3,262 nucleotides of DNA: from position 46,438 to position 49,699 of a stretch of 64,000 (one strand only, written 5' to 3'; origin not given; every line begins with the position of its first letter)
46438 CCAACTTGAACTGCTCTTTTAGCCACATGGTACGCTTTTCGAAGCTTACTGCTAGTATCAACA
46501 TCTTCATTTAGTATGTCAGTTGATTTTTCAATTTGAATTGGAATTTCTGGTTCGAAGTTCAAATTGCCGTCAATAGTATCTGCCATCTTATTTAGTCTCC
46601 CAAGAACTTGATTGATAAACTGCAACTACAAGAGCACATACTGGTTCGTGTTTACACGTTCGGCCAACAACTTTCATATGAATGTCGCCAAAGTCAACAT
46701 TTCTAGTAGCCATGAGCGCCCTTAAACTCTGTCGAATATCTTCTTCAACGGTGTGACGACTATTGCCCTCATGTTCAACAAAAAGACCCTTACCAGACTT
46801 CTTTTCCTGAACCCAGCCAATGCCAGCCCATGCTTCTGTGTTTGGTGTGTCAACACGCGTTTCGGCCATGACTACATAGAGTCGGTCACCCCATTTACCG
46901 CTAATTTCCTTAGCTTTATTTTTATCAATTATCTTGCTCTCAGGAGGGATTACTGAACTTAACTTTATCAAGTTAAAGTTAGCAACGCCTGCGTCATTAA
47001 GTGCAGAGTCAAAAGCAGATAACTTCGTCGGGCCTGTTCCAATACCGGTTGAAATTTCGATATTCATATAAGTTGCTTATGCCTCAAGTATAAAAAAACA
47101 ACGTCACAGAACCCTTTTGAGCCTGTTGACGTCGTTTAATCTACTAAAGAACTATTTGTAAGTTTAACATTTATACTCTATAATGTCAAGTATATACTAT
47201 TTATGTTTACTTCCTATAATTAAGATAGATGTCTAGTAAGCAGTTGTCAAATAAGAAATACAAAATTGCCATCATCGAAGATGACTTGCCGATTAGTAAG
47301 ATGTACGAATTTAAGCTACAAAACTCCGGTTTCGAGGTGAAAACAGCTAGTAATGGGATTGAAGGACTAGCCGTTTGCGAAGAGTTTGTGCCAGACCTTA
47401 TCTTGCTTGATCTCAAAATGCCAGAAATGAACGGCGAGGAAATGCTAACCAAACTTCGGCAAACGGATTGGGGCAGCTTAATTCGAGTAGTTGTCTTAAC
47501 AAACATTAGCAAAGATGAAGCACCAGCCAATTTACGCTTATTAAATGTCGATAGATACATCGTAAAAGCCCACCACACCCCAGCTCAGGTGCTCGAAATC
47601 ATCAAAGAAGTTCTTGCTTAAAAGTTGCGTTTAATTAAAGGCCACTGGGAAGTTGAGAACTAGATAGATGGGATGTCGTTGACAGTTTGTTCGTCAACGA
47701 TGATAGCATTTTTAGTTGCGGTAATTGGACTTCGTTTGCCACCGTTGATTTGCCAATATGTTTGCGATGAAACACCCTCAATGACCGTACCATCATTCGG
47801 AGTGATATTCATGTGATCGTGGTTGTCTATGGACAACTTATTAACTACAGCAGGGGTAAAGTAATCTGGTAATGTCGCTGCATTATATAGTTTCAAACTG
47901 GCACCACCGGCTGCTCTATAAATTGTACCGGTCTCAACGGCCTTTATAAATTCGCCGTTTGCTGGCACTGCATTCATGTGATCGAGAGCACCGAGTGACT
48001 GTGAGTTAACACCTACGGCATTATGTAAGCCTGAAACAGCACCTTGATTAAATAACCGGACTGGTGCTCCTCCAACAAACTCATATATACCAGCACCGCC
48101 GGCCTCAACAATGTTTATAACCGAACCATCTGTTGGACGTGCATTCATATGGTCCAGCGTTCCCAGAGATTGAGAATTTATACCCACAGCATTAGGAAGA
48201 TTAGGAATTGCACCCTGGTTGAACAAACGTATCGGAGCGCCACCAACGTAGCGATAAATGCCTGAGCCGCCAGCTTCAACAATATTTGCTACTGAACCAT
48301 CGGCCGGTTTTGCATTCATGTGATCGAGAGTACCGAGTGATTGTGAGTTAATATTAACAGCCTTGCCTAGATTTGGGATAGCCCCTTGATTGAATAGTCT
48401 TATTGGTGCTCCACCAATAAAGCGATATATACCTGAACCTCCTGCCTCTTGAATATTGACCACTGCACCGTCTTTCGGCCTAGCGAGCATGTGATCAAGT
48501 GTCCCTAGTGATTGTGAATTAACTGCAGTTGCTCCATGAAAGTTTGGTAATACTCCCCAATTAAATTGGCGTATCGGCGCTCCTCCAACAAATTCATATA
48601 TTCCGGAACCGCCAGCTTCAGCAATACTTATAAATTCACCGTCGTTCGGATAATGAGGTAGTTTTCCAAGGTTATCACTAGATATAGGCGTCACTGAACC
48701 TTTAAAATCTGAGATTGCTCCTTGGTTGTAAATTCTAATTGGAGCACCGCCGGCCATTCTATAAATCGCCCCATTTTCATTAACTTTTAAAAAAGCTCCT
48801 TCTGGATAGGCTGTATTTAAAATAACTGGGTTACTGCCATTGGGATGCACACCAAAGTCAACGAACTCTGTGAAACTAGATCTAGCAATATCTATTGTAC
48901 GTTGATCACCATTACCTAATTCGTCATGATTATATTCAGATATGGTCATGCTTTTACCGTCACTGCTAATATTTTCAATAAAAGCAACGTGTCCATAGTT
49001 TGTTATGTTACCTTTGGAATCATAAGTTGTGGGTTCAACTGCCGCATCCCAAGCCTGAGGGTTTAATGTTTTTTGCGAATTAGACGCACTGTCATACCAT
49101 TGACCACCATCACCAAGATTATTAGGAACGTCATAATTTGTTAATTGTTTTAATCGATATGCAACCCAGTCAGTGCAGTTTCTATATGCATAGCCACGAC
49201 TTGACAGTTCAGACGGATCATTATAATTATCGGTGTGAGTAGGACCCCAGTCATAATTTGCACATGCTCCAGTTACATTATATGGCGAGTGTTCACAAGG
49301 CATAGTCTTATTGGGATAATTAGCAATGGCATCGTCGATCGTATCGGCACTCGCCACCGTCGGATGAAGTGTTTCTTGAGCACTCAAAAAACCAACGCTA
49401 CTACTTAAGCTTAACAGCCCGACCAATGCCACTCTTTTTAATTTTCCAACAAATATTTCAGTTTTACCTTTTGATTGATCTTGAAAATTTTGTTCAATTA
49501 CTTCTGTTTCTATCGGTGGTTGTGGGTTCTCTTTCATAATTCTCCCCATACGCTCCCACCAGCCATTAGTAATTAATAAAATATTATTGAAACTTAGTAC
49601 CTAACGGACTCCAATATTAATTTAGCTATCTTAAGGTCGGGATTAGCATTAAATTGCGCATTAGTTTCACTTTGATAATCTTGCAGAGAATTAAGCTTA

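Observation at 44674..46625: Two uncharacterised proteins are co-oriented directly downstream of pdaD: a candidate new agmatine-handling module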

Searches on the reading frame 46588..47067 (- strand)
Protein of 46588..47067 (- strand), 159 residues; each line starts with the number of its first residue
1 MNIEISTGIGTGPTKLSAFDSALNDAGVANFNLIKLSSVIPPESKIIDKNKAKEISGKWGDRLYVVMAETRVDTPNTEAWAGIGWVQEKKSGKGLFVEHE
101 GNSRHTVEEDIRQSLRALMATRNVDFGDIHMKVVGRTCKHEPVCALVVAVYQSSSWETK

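Call 3: search_protein_families(library=pfam, proteins=[window:46588-47067:-], max_evalue=1)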
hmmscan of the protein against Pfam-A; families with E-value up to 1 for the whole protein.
window:46588-47067:- (159 aa): 2 families
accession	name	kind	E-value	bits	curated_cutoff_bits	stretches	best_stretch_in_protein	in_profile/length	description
PF01862.21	PvlArgDC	-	8.7e-30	104.2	22.7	1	4-151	6-160/161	Pyruvoyl-dependent arginine decarboxylase (PvlArgDC)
PF11796.13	DUF3323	-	0.007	16.7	26.6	1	15-120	35-133/209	Protein of unknown function N-terminus (DUF3323)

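Call 4: search_protein_families(library=ncbifam, proteins=[window:46588-47067:-], max_evalue=1)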
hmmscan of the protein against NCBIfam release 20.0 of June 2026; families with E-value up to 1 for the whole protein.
window:46588-47067:- (159 aa): 4 families
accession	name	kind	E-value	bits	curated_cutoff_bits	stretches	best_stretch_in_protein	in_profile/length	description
TIGR00286.1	TIGR00286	equivalog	3.4e-20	72.3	106.95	1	2-151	5-150/152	pyruvoyl-dependent arginine decarboxylase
NF009064.0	PRK12398.1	equivalog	1.8e-15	57.3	207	1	6-119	13-128/165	pyruvoyl-dependent arginine decarboxylase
NF001939.1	PRK00719.1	subfamily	0.012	14.4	510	1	88-153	111-174/373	alkanesulfonate monooxygenase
TIGR03565.1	alk_sulf_monoox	equivalog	0.05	12.7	518.2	1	88-153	111-174/346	FMNH2-dependent alkanesulfonate monooxygenase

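Call 16: search_solved_structures(query=window:46588-47067:-, max_evalue=0.01, show_alignments=2)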
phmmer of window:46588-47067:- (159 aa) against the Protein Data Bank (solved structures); distinct sequences matched with E-value up to 0.01: 4.
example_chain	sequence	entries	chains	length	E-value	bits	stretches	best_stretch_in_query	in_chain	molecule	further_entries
1n2m_A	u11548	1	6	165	4.4e-10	42.8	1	4-138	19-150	Pyruvoyl-dependent arginine decarboxylase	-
2qqd_C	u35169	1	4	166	2.3e-09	40.4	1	4-138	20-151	Pyruvoyl-dependent arginine decarboxylase (EC 4.1.1.19) (PvlArgDC)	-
1mt1_A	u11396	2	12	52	0.0019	21.2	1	4-37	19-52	PYRUVOYL-DEPENDENT ARGININE DECARBOXYLASE BETA CHAIN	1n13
2qqc_A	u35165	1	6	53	0.002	21.1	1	4-37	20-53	Pyruvoyl-dependent arginine decarboxylase subunit beta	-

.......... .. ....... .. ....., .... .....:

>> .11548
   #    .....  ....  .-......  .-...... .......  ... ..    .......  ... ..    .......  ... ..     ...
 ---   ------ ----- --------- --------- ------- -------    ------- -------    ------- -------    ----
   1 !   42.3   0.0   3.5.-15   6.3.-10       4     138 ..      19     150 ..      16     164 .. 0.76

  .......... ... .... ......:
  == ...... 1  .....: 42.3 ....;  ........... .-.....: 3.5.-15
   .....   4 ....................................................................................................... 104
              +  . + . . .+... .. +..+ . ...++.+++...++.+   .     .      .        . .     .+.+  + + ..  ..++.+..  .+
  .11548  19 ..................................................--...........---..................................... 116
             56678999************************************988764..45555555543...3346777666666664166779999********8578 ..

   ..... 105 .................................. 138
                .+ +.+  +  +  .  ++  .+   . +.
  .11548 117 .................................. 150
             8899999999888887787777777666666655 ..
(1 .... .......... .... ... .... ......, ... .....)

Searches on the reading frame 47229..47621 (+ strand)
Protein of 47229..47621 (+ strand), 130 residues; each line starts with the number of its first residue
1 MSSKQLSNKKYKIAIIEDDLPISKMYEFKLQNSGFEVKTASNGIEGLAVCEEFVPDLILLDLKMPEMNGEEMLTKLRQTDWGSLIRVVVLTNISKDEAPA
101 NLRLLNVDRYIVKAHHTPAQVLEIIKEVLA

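Call 3: search_protein_families(library=pfam, proteins=[window:47229-47621:+], max_evalue=1)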
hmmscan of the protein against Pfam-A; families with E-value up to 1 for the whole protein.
window:47229-47621:+ (130 aa): 1 family
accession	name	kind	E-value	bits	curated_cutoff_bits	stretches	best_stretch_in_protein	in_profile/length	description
PF00072.30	Response_reg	-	7.9e-18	65.1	30.2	1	13-115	1-101/111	Response regulator receiver domain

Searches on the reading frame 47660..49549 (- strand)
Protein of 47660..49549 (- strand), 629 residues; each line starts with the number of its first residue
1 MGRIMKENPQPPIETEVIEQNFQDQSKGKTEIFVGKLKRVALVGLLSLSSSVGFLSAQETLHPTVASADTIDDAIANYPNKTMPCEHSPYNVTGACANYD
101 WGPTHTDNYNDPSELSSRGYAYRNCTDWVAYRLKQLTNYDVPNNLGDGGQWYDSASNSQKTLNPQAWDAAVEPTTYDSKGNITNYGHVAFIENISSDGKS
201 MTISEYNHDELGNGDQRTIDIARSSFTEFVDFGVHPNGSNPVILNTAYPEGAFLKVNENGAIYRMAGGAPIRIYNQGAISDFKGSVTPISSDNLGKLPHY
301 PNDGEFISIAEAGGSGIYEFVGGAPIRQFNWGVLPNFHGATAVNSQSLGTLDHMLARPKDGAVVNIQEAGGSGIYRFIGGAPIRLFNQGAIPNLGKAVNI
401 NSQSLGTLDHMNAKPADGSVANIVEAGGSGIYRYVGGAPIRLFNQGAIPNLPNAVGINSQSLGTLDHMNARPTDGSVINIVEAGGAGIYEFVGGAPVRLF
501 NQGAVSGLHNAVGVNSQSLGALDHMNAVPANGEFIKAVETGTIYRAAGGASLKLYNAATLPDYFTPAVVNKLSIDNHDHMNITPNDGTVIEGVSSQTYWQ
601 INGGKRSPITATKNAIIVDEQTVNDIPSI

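Call 3: search_protein_families(library=pfam, proteins=[window:47660-49549:-], max_evalue=1)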
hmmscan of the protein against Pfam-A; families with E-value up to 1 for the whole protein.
window:47660-49549:- (629 aa): 1 family
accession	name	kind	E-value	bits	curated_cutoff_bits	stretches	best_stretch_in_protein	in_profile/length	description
PF05257.22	CHAP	-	1.8e-13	51.2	26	1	117-207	3-81/81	CHAP domain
